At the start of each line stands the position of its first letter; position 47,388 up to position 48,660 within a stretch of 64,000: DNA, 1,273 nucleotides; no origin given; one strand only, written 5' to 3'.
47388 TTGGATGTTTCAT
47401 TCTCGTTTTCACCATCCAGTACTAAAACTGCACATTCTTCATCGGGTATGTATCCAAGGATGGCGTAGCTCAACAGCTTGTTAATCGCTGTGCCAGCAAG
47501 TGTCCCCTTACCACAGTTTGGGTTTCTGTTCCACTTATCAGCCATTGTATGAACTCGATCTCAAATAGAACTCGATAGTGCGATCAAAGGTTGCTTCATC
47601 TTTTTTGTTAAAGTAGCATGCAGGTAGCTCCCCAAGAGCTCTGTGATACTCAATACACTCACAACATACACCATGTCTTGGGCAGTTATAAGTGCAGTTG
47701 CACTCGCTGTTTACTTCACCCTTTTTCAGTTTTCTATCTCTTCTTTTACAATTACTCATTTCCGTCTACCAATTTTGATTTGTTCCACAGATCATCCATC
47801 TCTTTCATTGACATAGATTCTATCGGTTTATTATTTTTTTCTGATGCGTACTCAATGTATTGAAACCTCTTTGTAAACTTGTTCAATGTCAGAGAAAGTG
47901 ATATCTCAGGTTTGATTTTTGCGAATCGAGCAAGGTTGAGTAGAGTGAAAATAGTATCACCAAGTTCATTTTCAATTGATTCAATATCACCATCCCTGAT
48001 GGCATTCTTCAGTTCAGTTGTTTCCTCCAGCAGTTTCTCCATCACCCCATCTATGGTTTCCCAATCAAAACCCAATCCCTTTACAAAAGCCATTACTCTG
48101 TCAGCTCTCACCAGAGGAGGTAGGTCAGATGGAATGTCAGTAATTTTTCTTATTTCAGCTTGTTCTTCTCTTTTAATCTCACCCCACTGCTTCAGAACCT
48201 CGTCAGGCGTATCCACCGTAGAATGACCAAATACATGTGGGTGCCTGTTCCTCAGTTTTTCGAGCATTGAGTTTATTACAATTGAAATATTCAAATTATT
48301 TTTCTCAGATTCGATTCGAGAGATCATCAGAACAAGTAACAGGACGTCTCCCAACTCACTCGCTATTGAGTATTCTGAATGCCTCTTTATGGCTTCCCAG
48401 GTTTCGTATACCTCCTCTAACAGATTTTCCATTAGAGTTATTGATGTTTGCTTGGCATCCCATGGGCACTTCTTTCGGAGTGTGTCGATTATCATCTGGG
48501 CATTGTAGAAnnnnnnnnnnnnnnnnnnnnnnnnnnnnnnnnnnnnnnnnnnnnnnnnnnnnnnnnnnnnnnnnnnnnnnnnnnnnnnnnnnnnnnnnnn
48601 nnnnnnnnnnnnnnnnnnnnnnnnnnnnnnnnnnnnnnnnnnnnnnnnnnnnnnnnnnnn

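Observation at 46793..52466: mfd operon with GTGA-coupled phosphatase::MazG fusion, Cys-rich mini-protein and methyltransferase-like gene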

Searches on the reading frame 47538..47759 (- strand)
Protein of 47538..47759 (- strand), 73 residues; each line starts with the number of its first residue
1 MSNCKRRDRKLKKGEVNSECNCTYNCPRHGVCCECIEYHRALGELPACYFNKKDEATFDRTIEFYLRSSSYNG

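Call 3: search_protein_families(library=pfam, proteins=[window:47538-47759:-], max_evalue=0.1)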
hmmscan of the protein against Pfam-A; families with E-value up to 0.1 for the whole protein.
window:47538-47759:- (73 aa): 1 family
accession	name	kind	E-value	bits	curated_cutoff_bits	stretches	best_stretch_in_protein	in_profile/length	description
PF20095.4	DUF6485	-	6.4e-07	30.2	24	1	18-56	5-49/70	Domain of unknown function (DUF6485)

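Call 5: search_protein_families(library=ncbifam, proteins=[window:47538-47759:-], max_evalue=0.1)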
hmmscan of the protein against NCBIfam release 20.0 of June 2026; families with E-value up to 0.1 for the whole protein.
window:47538-47759:- (73 aa): 0 families

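Call 14: find_homologous_proteins(query=window:47538-47759:-)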
Query window:47538-47759:- (73 aa): 42 proteins with E <= 0.001 among 42 candidates.
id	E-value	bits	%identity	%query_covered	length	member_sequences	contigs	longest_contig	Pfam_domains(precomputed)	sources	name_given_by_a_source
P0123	7.7e-19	85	63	79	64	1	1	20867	PF20095.5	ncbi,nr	ncbi:MAG: hypothetical protein JW820_00145 [Spirochaetales bacterium]|nr:hypothetical protein [Spiro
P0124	2.4e-18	83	61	90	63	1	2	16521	PF20095.5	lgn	-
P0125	2.9e-18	83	69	70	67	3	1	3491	PF20095.5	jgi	jgi:hypothetical protein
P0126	4.3e-18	83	72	67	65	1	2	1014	PF20095.5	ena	-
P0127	1.2e-17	81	66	71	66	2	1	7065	PF20095.5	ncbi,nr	ncbi:MAG: DUF6485 family protein [Candidatus Omnitrophica bacterium]|nr:DUF6485 family protein [Cand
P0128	1.4e-17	81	58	71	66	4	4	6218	PF20095.5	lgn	-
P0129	1.9e-17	81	64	71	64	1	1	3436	PF20095.5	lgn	-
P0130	4.7e-17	79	59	79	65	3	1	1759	PF20095.5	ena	-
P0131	1.0e-16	78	69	66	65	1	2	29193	PF20095.5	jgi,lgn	jgi:hypothetical protein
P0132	1.0e-16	78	62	67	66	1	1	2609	PF20095.5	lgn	-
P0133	1.1e-16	78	69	70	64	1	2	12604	PF20095.5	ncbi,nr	ncbi:MAG: hypothetical protein GX817_01390 [Elusimicrobia bacterium]|nr:hypothetical protein [Elusim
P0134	1.5e-16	78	64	73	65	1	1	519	PF20095.5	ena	-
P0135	1.6e-16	78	55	78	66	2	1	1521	PF20095.5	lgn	-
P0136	2.7e-16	77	72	63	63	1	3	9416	PF20095.5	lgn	-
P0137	2.9e-16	77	67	66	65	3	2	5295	PF20095.5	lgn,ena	-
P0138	3.0e-16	77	69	67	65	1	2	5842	PF20095.5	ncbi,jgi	ncbi:MAG: DUF6485 family protein [Bacteroidales bacterium]|jgi:hypothetical protein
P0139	4.6e-16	76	56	86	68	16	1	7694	PF20095.5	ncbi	ncbi:MAG: DUF6485 family protein [Candidatus Omnitrophota bacterium]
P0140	5.8e-16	76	67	66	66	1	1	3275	PF20095.5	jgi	-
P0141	6.9e-16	76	56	79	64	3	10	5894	PF20095.5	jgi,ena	jgi:hypothetical protein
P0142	1.3e-15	75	54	82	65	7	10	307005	PF20095.5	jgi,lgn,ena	jgi:hypothetical protein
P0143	1.6e-15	74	51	93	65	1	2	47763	PF20095.5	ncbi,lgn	-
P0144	1.8e-15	74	59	82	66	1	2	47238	PF20095.5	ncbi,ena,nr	ncbi:MAG: DUF6485 family protein [Candidatus Omnitrophica bacterium]|nr:DUF6485 family protein [Cand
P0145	1.9e-15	74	54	82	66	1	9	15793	PF20095.5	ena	-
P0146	2.1e-15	74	62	67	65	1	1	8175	PF20095.5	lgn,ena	-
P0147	2.3e-15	74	54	82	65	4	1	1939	PF20095.5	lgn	-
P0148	2.4e-15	74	58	77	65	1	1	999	PF20095.5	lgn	-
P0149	2.7e-15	74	54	92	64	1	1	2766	PF20095.5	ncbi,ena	-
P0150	3.1e-15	73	56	79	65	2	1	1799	PF20095.5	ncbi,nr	ncbi:MAG: hypothetical protein COV73_06100 [Candidatus Omnitrophica bacterium CG11_big_fil_rev_8_21_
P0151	3.1e-15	73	66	67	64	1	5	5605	PF20095.5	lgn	-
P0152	3.2e-15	73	58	74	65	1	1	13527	PF20095.5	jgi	jgi:hypothetical protein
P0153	3.4e-15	73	60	70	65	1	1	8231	PF20095.5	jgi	jgi:hypothetical protein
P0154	3.8e-15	73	55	99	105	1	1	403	PF20095.5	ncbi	-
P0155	5.5e-15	73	60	74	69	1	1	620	PF20095.5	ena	-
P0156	6.0e-15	73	63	64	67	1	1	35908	PF20095.5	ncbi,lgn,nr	ncbi:MAG: hypothetical protein JXR95_11590 [Deltaproteobacteria bacterium]|nr:hypothetical protein [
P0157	6.4e-15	72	67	68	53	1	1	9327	PF20095.5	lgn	-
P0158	7.3e-15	72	59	68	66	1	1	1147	PF20095.5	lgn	-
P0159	3.6e-14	70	57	88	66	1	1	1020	PF20095.5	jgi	-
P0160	3.7e-14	70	51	79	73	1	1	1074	PF20095.5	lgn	-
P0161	3.8e-14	70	56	77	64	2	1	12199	PF20095.5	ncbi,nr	ncbi:MAG: hypothetical protein GF387_03500 [Candidatus Portnoybacteria bacterium]|nr:hypothetical pr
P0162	8.0e-14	69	58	77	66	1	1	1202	PF20095.5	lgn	-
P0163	1.0e-13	69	58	70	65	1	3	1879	PF20095.5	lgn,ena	-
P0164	6.1e-13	66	70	59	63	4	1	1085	PF20095.5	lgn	-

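Call 25: find_encoding_contigs(protein=P0142, flank=4000, max_places=4)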
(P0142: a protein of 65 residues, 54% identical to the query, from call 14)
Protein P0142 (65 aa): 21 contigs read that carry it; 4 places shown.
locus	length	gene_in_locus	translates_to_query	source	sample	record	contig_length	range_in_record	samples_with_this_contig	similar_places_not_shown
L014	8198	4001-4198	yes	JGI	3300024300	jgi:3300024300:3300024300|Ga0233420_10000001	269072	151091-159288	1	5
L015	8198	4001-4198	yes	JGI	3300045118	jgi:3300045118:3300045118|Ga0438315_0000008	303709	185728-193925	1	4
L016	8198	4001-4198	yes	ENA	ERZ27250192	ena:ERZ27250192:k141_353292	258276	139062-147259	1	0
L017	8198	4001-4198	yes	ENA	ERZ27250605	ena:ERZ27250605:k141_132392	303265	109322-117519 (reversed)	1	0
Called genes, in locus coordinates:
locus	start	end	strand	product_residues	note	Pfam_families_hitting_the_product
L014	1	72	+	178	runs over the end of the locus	PF01558:POR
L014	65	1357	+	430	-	PF00749:tRNA-synt_1c, PF19269:Anticodon_2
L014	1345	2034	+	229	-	-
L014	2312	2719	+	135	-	-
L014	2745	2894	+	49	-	-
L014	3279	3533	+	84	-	-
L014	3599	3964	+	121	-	-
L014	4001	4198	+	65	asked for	PF20095:DUF6485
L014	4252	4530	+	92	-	-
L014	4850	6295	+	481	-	PF02310:B12-binding, PF04055:Radical_SAM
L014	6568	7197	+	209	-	PF04140:ICMT (weak), PF04191:PEMT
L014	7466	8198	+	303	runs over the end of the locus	-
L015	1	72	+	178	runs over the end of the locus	PF01558:POR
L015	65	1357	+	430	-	PF00749:tRNA-synt_1c, PF19269:Anticodon_2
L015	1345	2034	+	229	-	-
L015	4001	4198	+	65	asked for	PF20095:DUF6485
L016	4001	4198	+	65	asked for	PF20095:DUF6485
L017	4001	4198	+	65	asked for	PF20095:DUF6485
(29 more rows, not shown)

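Call 26: find_encoding_contigs(protein=P0144, flank=4000, max_places=2)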
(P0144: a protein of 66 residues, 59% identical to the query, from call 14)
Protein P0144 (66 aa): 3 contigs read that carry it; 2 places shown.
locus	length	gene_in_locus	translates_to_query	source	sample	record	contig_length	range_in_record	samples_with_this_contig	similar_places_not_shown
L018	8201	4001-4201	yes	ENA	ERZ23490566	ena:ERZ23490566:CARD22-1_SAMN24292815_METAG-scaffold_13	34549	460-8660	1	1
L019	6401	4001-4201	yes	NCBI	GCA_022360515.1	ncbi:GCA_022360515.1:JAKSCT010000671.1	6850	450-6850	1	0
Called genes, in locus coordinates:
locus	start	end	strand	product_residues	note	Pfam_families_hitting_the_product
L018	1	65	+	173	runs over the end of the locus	?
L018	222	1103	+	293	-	PF01297:ZnuA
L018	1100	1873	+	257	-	PF02463:SMC_N (weak), PF00005:ABC_tran, PF13304:AAA_21 (weak)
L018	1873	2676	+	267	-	PF00950:ABC-3, PF01032:FecCD (weak)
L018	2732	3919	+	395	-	-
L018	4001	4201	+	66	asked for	PF20095:DUF6485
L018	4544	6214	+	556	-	PF00999:Na_H_Exchanger, PF00571:CBS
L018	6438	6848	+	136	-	PF01740:STAS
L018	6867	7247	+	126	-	PF01740:STAS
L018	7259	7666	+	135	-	PF13581:HATPase_c_2, PF02518:HATPase_c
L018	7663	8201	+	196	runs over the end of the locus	PF07228:SpoIIE (weak)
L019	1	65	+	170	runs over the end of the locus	PF01475:FUR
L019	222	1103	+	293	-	PF01297:ZnuA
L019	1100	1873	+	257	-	PF02463:SMC_N (weak), PF00005:ABC_tran, PF13304:AAA_21 (weak)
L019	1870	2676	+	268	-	PF00950:ABC-3, PF01032:FecCD (weak)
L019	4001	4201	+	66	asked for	PF20095:DUF6485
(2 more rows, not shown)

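Call 27: find_encoding_contigs(protein=P0156, flank=4000, max_places=2)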
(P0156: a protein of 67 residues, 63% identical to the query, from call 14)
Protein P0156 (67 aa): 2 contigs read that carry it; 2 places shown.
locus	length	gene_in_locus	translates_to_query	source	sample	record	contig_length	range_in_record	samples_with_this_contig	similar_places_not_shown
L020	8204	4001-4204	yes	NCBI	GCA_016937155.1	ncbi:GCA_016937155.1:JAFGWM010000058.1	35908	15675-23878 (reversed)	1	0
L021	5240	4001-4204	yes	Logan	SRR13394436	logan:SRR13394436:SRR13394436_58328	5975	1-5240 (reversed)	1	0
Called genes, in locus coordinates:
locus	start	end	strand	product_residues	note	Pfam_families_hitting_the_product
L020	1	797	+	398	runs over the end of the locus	PF05951:Peptidase_M15_2, PF08291:Peptidase_M15_3 (weak)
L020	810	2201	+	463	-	PF01225:Mur_ligase, PF08245:Mur_ligase_M, PF02875:Mur_ligase_C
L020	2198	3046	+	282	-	PF00459:Inositol_P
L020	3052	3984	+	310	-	PF00989:PAS, PF13188:PAS_8 (weak), PF08448:PAS_4 (weak), PF13426:PAS_9, PF08447:PAS_3 (weak), PF00990:GGDEF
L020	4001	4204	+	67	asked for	PF20095:DUF6485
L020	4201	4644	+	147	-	PF13205:Big_5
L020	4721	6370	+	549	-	-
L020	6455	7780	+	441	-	PF25390:WD40_RLD (weak), PF25384:Alsin_RLD (faint), PF13540:RCC1_2 (weak), PF25390:WD40_RLD, PF00415:RCC1, PF13540:RCC1_2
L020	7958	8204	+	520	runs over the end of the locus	-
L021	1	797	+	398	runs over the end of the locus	PF05951:Peptidase_M15_2, PF08291:Peptidase_M15_3 (weak)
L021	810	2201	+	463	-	PF01225:Mur_ligase, PF08245:Mur_ligase_M, PF02875:Mur_ligase_C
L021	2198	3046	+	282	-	PF00459:Inositol_P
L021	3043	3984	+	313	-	PF00989:PAS, PF13188:PAS_8 (weak), PF08448:PAS_4 (weak), PF13426:PAS_9, PF08447:PAS_3 (weak), PF00990:GGDEF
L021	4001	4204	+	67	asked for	PF20095:DUF6485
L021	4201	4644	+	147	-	PF13205:Big_5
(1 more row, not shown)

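Call 44: predict_structure(alignment_id=A4)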
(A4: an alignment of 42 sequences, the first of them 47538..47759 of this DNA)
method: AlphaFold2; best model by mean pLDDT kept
length: 73 residues; sequences in the alignment: 42
mean_pLDDT: 66.9   pTM: 0.51
mean pLDDT of the five models: 66.9, 66.3, 64.5, 64.5, 63.4
residues with pLDDT >= 90: 2; 70-90: 34; 50-70: 17; < 50: 20
segments of 3 or more residues with pLDDT < 50: 1-3, 13-16, 19-26
pLDDT, mean of each block of 10 residues (from residue 1): 49 48 51 75 83 85 83 47
secondary structure, 60 per line:
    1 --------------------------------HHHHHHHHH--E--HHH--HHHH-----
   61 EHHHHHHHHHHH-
elements in order: H33-41 H52-55 H62-72

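Call 46: fold_search(model_id=the predicted structure, library=pdb)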
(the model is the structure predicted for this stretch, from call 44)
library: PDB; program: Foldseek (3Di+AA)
matches with E <= 10: 0; with E <= 0.001: 0
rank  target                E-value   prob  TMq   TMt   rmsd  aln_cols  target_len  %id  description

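Call 52: find_encoding_contigs(protein=P0143, flank=3500, max_places=1)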
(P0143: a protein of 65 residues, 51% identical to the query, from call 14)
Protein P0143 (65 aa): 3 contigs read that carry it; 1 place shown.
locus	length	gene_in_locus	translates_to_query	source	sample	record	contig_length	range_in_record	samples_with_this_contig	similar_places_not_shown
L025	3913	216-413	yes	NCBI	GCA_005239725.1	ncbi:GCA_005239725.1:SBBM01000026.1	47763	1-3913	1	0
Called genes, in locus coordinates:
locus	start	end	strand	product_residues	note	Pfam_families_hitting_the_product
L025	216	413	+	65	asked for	PF20095:DUF6485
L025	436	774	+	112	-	-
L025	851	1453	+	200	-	PF14512:TM1586_NiRdase (faint), PF00881:Nitroreductase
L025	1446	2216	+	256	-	PF02146:SIR2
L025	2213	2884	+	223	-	-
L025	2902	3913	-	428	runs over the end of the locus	PF01943:Polysacc_synt, PF13440:Polysacc_synt_3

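Call 53: find_encoding_contigs(protein=P0123, flank=3500, max_places=1)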
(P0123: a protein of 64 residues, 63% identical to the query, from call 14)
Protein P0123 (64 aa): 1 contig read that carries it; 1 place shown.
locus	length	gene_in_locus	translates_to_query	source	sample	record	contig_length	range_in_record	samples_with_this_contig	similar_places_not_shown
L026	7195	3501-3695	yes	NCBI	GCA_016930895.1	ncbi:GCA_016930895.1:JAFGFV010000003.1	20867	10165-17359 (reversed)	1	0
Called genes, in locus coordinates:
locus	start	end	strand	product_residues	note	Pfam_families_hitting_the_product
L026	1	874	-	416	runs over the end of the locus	PF00764:Arginosuc_synth, PF20979:Arginosuc_syn_C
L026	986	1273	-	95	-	-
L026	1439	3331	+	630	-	PF02518:HATPase_c (weak), PF13589:HATPase_c_3, PF00183:HSP90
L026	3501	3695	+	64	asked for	PF20095:DUF6485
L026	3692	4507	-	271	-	-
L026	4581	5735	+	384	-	PF13487:HD_5, PF01966:HD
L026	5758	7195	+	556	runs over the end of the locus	PF00485:PRK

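Call 54: find_encoding_contigs(protein=P0131, flank=3500, max_places=1)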
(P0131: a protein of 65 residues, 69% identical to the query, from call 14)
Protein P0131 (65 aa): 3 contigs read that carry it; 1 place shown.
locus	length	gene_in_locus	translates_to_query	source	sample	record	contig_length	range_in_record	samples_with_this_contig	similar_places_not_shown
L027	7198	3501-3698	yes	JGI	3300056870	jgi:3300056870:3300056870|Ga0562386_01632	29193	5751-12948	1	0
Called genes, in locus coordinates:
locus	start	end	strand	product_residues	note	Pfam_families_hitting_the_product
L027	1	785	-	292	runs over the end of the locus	PF01551:Peptidase_M23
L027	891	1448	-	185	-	-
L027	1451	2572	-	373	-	PF02018:CBM_4_9 (weak)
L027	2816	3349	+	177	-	PF01894:YjbQ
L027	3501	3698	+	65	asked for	PF20095:DUF6485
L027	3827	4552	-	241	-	-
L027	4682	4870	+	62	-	-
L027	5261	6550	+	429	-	PF01555:N6_N4_Mtase, PF01170:UPF0020 (faint)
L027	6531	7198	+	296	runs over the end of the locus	PF09549:RE_Bpu10I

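Call 60: search_solved_structures(query=A4, max_evalue=10, show_alignments=2)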
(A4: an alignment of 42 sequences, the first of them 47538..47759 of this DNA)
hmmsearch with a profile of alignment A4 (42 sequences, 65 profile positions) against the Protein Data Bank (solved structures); distinct sequences matched with E-value up to 10: 9.
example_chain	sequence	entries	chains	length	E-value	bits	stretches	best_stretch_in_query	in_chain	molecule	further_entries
1pt4_A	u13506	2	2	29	0.23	14.8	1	3-25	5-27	kalata B2 | Kalata-B2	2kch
2kni_A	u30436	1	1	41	0.25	14.7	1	11-42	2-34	Psalmotoxin-1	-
1lmm_A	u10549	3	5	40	0.38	14.1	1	12-42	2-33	Psalmotoxin 1 | Pi-theraphotoxin-Pc1a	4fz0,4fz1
1nb1_A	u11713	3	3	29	0.5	13.7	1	2-25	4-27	kalata B1 | Kalata-B1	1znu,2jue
8umo_J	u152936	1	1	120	0.52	13.7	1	26-61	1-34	Killer cell lectin-like receptor, subfamily D, member 1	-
2mh1_A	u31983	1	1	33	0.63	13.4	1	3-25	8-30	Kalata-B1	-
3s3x_D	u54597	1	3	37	0.64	13.4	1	13-42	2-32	Psalmotoxin-1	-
2f2i_A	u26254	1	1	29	0.93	12.8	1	2-25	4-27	Kalata-B1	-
3e4h_A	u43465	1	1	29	1.4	12.3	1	7-25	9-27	Varv peptide F,Varv peptide F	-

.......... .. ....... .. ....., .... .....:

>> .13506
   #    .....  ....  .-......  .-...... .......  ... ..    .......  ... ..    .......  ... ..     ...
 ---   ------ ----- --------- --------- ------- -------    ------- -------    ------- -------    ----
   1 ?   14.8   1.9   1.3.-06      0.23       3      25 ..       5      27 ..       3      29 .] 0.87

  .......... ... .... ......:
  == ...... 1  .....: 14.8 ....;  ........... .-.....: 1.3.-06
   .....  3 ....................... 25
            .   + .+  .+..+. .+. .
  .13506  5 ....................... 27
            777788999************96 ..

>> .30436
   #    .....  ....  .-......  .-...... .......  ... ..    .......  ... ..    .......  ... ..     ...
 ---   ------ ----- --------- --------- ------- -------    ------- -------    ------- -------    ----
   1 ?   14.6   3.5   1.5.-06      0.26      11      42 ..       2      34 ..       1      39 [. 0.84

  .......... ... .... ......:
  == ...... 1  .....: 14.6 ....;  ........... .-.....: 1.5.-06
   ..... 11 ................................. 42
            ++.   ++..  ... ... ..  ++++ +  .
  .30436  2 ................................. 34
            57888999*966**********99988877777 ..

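Call 67: search_protein_families(library=pfam, alignment_id=A4, max_evalue=5)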
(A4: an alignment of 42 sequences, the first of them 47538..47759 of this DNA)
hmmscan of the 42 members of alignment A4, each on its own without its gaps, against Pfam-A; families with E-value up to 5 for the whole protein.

A. member 1, window:47538-47759:- (73 aa): 2 families
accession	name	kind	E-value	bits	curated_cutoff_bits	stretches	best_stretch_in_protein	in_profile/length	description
PF20095.4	DUF6485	-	6.4e-07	30.2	24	1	18-56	5-49/70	Domain of unknown function (DUF6485)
PF18320.6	Csc2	-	0.53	9.9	25.5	1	5-44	71-111/298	Csc2 Crispr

B. families by the number of members that match (of 42 scanned): 5 families
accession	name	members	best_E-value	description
PF20095.4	DUF6485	42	2.3e-10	Domain of unknown function (DUF6485)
PF23741.1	DUF7164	2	0.47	Domain of unknown function (DUF7164)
PF18445.7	Zn_ribbon_PRDM4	2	0.65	PR zinc knuckle motif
PF18320.6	Csc2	1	0.53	Csc2 Crispr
PF07040.16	DUF1326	1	0.65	Protein of unknown function (DUF1326)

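Call 72: search_protein_families(library=padloc, proteins=[window:47538-47759:-], max_evalue=0.01)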
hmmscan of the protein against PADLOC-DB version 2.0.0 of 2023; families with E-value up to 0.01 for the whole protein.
window:47538-47759:- (73 aa): 0 families

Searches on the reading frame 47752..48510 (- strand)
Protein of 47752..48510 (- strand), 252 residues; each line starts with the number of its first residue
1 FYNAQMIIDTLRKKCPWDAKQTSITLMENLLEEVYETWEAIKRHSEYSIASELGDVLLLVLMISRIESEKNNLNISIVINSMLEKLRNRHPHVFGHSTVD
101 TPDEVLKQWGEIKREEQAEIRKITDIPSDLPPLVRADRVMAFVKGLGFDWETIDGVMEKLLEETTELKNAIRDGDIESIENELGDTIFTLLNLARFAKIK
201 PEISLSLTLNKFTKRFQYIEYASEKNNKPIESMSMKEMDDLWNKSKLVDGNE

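Call 73: search_solved_structures(query=window:47752-48510:-, max_evalue=0.00001, show_alignments=1)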
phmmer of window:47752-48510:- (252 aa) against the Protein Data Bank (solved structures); distinct sequences matched with E-value up to 0.00001: 4.
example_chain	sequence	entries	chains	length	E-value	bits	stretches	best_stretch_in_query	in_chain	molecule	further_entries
3cra_A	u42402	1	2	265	7.9e-43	150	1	13-246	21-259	Protein mazG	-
3crc_A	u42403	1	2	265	1.7e-42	148.9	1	13-244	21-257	Protein mazG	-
2yxh_A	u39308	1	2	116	4.4e-12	49.4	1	7-114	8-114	MazG-related protein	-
7yh5_A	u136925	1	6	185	4.5e-11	46.1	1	4-94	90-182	Nucleoside triphosphate pyrophosphohydrolase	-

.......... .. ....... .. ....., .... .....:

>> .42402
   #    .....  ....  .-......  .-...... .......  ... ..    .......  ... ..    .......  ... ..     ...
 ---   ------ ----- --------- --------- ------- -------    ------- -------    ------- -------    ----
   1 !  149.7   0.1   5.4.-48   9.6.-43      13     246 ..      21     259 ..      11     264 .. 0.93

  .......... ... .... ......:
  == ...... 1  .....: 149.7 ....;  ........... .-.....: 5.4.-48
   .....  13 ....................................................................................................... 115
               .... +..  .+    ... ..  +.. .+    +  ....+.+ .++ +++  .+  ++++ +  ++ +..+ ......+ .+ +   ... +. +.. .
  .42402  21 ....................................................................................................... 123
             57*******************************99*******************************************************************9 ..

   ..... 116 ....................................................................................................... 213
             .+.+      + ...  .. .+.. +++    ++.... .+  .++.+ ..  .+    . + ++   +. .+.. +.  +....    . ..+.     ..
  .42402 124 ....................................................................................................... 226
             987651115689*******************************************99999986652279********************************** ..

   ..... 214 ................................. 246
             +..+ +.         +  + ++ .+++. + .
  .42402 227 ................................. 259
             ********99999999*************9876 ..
